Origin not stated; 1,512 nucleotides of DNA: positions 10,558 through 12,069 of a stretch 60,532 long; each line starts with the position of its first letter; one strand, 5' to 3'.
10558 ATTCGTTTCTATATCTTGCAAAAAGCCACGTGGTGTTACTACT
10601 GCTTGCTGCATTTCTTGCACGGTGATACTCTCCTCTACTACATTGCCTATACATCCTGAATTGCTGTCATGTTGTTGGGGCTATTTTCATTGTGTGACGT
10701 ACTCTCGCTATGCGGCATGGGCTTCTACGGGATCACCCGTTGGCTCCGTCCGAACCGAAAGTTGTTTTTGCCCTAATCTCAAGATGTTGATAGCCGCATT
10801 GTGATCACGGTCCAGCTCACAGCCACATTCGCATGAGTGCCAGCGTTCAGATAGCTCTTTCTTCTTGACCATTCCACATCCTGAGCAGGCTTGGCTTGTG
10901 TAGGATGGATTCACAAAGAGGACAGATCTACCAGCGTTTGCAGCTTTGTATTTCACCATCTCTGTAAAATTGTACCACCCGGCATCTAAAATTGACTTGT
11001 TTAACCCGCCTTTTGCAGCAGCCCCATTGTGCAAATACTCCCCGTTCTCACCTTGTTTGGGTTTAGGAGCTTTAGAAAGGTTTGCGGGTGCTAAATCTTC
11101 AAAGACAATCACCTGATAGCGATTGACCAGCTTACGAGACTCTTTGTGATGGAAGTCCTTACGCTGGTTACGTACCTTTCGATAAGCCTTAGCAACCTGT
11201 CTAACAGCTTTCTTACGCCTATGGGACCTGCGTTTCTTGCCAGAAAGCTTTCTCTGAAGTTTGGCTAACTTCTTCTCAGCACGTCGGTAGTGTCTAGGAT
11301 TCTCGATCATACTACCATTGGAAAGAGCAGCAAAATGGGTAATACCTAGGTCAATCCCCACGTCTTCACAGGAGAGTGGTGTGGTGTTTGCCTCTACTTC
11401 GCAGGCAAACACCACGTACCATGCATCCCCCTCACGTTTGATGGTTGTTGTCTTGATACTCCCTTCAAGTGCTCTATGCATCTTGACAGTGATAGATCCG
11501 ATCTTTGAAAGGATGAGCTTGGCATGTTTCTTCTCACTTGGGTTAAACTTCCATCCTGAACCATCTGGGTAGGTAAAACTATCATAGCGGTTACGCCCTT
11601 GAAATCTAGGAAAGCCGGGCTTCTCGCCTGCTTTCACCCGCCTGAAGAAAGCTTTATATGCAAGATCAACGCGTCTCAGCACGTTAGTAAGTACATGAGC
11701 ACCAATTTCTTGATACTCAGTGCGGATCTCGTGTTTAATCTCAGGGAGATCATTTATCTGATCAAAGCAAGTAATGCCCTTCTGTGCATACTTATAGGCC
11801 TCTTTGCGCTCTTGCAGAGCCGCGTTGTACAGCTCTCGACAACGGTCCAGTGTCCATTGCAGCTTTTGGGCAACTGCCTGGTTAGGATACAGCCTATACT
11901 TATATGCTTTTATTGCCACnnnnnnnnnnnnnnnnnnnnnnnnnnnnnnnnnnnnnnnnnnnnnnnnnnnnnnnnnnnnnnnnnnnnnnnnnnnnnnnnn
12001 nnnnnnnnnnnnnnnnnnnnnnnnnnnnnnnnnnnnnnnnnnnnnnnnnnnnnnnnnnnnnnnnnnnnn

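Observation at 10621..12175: Self-contained RHH-TnpB unit: consensus promoter with operator palindromes, leaderless RHH gene overlapping an apparently active tnpB, and no transposase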

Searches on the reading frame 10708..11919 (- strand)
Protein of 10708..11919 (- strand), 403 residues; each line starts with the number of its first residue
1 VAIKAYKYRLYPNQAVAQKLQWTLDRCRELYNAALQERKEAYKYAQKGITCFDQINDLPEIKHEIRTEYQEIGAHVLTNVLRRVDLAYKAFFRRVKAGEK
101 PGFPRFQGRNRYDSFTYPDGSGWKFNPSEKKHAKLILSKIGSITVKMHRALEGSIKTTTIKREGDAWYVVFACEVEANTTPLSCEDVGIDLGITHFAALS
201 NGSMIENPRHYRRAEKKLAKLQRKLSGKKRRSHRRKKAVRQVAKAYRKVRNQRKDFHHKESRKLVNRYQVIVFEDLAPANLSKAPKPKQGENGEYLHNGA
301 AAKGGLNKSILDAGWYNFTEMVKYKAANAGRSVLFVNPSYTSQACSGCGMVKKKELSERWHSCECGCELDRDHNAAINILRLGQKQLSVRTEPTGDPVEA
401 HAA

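Call 3: search_protein_families(library=pfam, proteins=[window:10708-11919:-], max_evalue=0.1)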
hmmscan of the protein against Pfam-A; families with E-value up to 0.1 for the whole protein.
window:10708-11919:- (403 aa): 3 families
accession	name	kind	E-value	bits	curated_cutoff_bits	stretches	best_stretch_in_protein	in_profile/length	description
PF01385.25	OrfB_IS605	-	3.8e-27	95.3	30.5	1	173-283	4-118/120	Probable transposase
PF07282.18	Cas12f1-like_TNB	-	1e-23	83.7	26.3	1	315-379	1-60/60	Cas12f1-like, TNB domain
PF12323.14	HTH_OrfB_IS605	-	6.4e-12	45.2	21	1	1-44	1-44/47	Helix-turn-helix domain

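Call 10: find_homologous_proteins(query=window:10708-11919:-, max_evalue=1e-20)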
Query window:10708-11919:- (403 aa): 7977 proteins with E <= 1e-20 among 8000 candidates; the best 120 are listed.
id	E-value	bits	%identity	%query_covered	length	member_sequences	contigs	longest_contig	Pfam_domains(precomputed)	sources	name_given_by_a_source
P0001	9.4e-274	925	100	100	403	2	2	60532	PF12323.15,PF01385.26,PF07282.19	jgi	-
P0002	1.8e-206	704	78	98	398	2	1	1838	PF12323.15,PF01385.26,PF07282.19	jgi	-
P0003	2.1e-206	704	80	98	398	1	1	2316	PF12323.15,PF01385.26,PF07282.19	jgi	jgi:putative transposase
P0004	6.0e-206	702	79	98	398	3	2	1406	PF12323.15,PF01385.26,PF07282.19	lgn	-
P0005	7.1e-202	689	77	97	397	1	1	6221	PF12323.15,PF01385.26,PF07282.19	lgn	-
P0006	3.6e-200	683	76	98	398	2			PF12323.15,PF01385.26,PF07282.19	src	-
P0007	2.9e-196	670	75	98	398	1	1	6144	PF12323.15,PF01385.26,PF07282.19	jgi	jgi:putative transposase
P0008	4.4e-196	670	76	98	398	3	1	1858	PF12323.15,PF01385.26,PF07282.19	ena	-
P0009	1.9e-195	667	75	98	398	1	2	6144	PF12323.15,PF01385.26,PF07282.19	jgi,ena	jgi:putative transposase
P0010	4.6e-195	666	75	98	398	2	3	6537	PF12323.15,PF01385.26,PF07282.19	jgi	jgi:putative transposase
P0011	3.4e-193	660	73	100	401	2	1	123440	PF12323.15,PF01385.26,PF07282.19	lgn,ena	-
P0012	7.8e-191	652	73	97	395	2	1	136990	PF12323.15,PF01385.26,PF07282.19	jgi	jgi:putative transposase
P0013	9.4e-191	652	74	98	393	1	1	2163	PF12323.15,PF01385.26,PF07282.19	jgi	jgi:putative transposase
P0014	5.0e-183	627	71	97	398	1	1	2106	PF12323.15,PF01385.26,PF07282.19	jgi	jgi:putative transposase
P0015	7.0e-180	616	71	95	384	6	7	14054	PF12323.15,PF01385.26,PF07282.19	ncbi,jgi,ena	-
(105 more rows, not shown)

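Call 11: find_related_loci(query=window:10708-11919:-, collection=viral_contigs, flank=5000)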
Query window:10708-11919:- (403 aa) in viral_contigs; peptide patterns used: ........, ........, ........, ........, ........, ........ (x = any residue, [..] = any of these).
20 stretches matched a pattern; 15 encode a relative of the query (tblastn E <= 1e-3); 15 distinct loci.
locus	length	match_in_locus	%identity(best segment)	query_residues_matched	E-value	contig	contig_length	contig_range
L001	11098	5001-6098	48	4-395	9e-111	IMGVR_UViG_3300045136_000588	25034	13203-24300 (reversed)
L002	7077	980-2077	48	4-395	9e-111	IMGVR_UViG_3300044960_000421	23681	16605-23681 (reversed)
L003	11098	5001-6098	45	3-394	8e-102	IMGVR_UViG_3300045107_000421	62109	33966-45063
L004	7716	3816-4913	42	3-388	4e-85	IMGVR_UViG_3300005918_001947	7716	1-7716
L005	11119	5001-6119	43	4-398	3e-84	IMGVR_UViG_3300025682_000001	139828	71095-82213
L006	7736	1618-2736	43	4-398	3e-84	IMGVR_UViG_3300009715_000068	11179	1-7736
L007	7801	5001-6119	43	4-398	3e-84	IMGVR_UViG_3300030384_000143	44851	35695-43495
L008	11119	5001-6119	43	4-398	3e-84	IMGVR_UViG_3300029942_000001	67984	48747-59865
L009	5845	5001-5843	49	1-282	3e-84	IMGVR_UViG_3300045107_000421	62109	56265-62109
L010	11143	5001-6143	38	6-400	7e-71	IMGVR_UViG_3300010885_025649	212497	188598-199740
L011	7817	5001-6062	35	1-381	2e-57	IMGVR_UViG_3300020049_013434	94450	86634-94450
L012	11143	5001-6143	38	6-400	2e-71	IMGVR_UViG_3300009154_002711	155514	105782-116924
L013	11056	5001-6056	30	4-379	2e-42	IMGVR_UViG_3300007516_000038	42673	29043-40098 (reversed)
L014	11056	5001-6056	30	4-379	2e-42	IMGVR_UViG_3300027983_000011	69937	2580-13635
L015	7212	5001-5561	37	187-398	2e-30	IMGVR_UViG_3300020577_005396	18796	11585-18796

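Call 12: find_encoding_contigs(protein=P0011, flank=4000, max_places=3)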
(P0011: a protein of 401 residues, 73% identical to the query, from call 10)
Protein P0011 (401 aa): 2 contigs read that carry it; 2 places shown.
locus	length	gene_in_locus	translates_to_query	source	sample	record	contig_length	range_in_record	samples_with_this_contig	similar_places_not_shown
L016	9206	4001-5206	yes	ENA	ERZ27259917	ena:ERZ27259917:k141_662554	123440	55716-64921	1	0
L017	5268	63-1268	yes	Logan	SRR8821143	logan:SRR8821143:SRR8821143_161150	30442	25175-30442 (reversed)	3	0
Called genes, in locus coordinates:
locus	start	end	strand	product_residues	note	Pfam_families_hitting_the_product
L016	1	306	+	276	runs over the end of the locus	-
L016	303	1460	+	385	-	PF03677:UPF0137 (weak)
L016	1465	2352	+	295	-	PF25764:KIF21A_4th (weak)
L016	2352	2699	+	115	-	-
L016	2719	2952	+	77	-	-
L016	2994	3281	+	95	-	-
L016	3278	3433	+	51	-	-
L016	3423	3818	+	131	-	-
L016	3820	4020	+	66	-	PF03869:Arc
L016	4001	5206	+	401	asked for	PF12323:HTH_OrfB_IS605, PF01385:OrfB_IS605, PF07282:Cas12f1-like_TNB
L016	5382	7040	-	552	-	PF05970:PIF1, PF13191:AAA_16 (weak), PF13245:AAA_19, PF13604:AAA_30, PF01443:Viral_helicase1 (faint), PF13401:AAA_22 (weak), PF02689:Herpes_Helicase (weak), PF13538:UvrD_C_2 (weak), +1 more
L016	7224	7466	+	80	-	-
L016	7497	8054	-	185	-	PF00702:Hydrolase (faint), PF08645:PNK3P, PF13419:HAD_2 (faint), PF13242:Hydrolase_like (weak)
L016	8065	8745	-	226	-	-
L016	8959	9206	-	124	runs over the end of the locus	-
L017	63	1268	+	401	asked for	PF12323:HTH_OrfB_IS605, PF01385:OrfB_IS605, PF07282:Cas12f1-like_TNB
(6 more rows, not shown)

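Call 13: find_encoding_contigs(protein=P0012, flank=4000, max_places=3)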
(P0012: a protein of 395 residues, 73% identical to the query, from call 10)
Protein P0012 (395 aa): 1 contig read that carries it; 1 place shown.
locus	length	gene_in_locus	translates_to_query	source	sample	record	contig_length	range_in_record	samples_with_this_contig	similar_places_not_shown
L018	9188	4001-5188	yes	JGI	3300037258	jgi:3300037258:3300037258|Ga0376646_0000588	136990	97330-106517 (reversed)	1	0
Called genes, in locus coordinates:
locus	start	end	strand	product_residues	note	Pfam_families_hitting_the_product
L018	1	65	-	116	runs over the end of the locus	-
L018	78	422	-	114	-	-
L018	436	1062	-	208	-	-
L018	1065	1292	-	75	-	-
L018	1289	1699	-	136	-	PF05105:Phage_holin_4_1 (weak)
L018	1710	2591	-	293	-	-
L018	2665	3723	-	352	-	-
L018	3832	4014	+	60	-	-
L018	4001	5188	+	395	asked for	PF12323:HTH_OrfB_IS605, PF01385:OrfB_IS605, PF07282:Cas12f1-like_TNB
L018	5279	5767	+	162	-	-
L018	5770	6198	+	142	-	-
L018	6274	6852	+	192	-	-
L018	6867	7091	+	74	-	-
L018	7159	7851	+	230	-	-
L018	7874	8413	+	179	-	PF24694:LNS2_PITM1-3 (weak)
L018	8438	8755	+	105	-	-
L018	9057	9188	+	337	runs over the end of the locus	-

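Call 14: find_encoding_contigs(protein=P0005, flank=4000, max_places=3)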
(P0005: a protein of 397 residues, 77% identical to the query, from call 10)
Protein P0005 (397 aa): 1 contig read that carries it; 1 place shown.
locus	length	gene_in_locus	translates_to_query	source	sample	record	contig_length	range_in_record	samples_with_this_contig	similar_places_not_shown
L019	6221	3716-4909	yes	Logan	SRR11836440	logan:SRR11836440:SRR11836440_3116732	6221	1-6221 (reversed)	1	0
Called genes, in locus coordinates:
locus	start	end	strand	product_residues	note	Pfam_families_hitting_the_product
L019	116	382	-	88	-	-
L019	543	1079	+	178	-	-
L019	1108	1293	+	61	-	-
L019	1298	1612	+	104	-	-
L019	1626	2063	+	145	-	-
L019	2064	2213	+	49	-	-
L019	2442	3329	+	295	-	PF13479:AAA_24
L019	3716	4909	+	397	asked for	PF12323:HTH_OrfB_IS605, PF01385:OrfB_IS605, PF07282:Cas12f1-like_TNB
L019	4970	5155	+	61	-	-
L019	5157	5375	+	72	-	-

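Call 30: find_related_loci(query=window:10708-11919:-, collection=genome_contigs, flank=3000)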
Query window:10708-11919:- (403 aa) in genome_contigs; peptide patterns used: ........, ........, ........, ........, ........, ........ (x = any residue, [..] = any of these).
234 stretches matched a pattern; 207 encode a relative of the query (tblastn E <= 1e-3); the best 80 are kept; 80 distinct loci.
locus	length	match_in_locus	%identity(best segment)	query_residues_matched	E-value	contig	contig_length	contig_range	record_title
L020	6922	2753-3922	69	3-388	0e+0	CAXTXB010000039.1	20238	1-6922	MAG TPA_asm: uncultured Dictyobacter sp. isolate public_SRR14722086_metawrap_bin.5 genome assembly, contig: public_SRR14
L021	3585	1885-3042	63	1-391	3e-165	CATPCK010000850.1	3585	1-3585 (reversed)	MAG: uncultured Ktedonobacteraceae bacterium isolate S106_Bin_5 genome assembly, contig: S106_000000034599, whole genome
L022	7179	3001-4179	61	4-384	2e-154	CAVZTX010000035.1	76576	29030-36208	MAG: uncultured Chloroflexia bacterium isolate MFD09603.bin.3.290 genome assembly, contig: contig_63153, whole genome sh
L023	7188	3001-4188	61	1-384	6e-153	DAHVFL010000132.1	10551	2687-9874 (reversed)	MAG TPA_asm: Chloroflexota bacterium isolate clean293 NODE_132_length_10551_cov_3.945798, whole genome shotgun sequence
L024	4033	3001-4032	65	3-351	9e-151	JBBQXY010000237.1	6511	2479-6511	MAG: Ktedonobacterales bacterium isolate Co_metawrap_2139 Cmw_2139_k141_29141453_length_6511_cov_12.0000, whole genome s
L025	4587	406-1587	62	3-396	1e-148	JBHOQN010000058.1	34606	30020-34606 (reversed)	MAG: Ktedonobacteraceae bacterium isolate A0_13 coassembly_Ak141_255640, whole genome shotgun sequence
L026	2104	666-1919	55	2-396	9e-151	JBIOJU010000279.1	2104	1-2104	MAG: Chlamydiales bacterium isolate GcA13-11 k141_1992462_length_2104_cov_12.9475, whole genome shotgun sequence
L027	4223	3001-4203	54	1-394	8e-132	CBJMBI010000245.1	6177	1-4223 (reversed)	MAG TPA_asm: uncultured Ktedonobacterales bacterium isolate SRR27822709_binner12_Refined_16 genome assembly, contig: ERZ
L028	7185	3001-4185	57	1-395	7e-130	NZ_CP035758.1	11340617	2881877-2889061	Ktedonosporobacter rubrisoli strain SCAWS-G2 chromosome, complete genome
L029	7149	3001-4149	55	1-385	1e-128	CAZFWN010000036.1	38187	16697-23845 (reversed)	MAG TPA_asm: uncultured Ktedonobacterales bacterium isolate SRP272529_co1_230 genome assembly, contig: NODE_1470_length_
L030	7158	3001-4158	55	4-385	1e-120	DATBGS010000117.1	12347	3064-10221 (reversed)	MAG TPA_asm: Ktedonobacterales bacterium isolate SMAG_U3844 k141_4183770, whole genome shotgun sequence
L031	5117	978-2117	56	4-385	1e-120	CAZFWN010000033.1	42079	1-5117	MAG TPA_asm: uncultured Ktedonobacterales bacterium isolate SRP272529_co1_230 genome assembly, contig: NODE_1223_length_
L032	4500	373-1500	49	3-395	3e-112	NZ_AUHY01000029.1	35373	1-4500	Meiothermus rufus DSM 22234 G552DRAFT_scaffold00027.27_C, whole genome shotgun sequence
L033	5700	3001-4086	50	4-383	5e-111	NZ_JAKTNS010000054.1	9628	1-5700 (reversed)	Thermus thalpophilus strain SYSU G00506 NODE_54_length_9628_cov_768.503_ID_5355, whole genome shotgun sequence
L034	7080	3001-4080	49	1-380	4e-110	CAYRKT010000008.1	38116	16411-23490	MAG TPA_asm: uncultured Synergistia bacterium isolate binchicken_co170_59 genome assembly, contig: NODE_294_length_38116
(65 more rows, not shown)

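Call 34: find_related_loci(query=window:10708-11919:-, collection=metagenome_contigs, flank=3000)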
Query window:10708-11919:- (403 aa) in metagenome_contigs; peptide patterns used: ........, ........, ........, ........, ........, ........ (x = any residue, [..] = any of these).
576 stretches matched a pattern; 535 encode a relative of the query (tblastn E <= 1e-3); the best 80 are kept; 80 distinct loci.
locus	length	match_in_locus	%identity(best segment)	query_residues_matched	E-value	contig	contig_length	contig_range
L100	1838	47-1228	78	1-394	0e+0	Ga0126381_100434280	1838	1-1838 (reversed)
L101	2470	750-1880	70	3-386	0e+0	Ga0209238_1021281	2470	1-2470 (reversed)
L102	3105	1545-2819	64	1-400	0e+0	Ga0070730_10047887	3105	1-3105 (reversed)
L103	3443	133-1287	66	1-391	0e+0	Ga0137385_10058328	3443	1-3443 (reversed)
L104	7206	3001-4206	65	1-394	2e-171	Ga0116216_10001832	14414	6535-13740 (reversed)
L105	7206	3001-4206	65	1-394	2e-171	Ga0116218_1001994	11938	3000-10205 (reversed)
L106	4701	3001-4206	65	1-394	3e-173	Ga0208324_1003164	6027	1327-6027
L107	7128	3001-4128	68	3-384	6e-171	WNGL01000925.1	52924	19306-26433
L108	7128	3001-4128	68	3-384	2e-171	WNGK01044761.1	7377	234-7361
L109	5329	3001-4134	66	1-384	3e-169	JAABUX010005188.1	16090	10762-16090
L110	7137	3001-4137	66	1-385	6e-169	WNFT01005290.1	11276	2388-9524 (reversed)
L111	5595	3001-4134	66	3-386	3e-169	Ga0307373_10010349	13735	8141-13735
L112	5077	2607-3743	66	1-384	3e-171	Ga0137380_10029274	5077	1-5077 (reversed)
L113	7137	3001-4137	66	1-384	6e-168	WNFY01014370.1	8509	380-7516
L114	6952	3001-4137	66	1-384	4e-168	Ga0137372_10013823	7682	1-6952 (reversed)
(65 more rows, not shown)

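Call 45: find_encoding_contigs(protein=P0003, flank=3000, max_places=3)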
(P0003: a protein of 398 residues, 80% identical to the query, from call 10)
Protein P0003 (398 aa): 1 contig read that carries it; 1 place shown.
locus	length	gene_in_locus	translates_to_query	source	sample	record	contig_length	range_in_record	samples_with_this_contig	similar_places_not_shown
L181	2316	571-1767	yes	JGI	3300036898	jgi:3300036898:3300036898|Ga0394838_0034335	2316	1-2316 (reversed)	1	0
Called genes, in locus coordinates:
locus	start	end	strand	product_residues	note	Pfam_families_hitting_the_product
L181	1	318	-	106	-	?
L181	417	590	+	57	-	-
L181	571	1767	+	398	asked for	PF12323:HTH_OrfB_IS605, PF01385:OrfB_IS605, PF07282:Cas12f1-like_TNB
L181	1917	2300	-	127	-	PF00112:Peptidase_C1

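Call 46: find_encoding_contigs(protein=P0010, flank=4000, max_places=4)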
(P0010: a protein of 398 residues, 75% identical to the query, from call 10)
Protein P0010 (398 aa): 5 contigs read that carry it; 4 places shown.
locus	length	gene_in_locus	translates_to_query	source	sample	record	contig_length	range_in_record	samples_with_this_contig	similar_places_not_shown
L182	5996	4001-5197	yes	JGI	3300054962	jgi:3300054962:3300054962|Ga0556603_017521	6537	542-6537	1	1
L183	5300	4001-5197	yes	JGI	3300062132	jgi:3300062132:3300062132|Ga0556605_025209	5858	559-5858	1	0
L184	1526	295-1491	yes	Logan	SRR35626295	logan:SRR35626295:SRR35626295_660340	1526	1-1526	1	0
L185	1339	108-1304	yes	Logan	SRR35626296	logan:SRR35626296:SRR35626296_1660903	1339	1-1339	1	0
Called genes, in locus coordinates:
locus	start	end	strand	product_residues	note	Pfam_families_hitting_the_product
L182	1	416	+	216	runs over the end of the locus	PF05685:Uma2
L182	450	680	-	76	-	-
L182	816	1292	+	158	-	PF00011:HSP20, PF17886:ArsA_HSP20 (faint)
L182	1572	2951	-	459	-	PF05694:SBP56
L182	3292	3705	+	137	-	PF00072:Response_reg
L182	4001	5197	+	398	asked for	PF12323:HTH_OrfB_IS605, PF01385:OrfB_IS605, PF07282:Cas12f1-like_TNB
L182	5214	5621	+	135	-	PF07282:Cas12f1-like_TNB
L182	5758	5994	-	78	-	?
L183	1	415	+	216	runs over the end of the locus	PF05685:Uma2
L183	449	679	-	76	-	-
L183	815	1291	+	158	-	PF00011:HSP20, PF17886:ArsA_HSP20 (faint)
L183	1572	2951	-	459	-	PF05694:SBP56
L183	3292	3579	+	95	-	PF00072:Response_reg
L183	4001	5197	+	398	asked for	PF12323:HTH_OrfB_IS605, PF01385:OrfB_IS605, PF07282:Cas12f1-like_TNB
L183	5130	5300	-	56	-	?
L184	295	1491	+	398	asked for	PF12323:HTH_OrfB_IS605, PF01385:OrfB_IS605, PF07282:Cas12f1-like_TNB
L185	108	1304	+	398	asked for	PF12323:HTH_OrfB_IS605, PF01385:OrfB_IS605, PF07282:Cas12f1-like_TNB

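Call 47: find_encoding_contigs(protein=P0001, flank=3000, max_places=4)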
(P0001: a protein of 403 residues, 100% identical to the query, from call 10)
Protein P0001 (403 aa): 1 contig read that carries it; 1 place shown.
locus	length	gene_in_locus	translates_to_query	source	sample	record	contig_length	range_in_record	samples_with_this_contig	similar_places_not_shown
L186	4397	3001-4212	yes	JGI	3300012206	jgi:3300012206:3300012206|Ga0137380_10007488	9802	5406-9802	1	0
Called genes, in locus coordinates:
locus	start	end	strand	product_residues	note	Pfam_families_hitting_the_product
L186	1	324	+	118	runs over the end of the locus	-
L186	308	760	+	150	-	-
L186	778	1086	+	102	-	-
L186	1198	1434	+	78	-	-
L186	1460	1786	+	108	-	-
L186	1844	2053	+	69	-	-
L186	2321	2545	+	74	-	-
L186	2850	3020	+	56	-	-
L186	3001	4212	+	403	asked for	PF12323:HTH_OrfB_IS605, PF01385:OrfB_IS605, PF07282:Cas12f1-like_TNB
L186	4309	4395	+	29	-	?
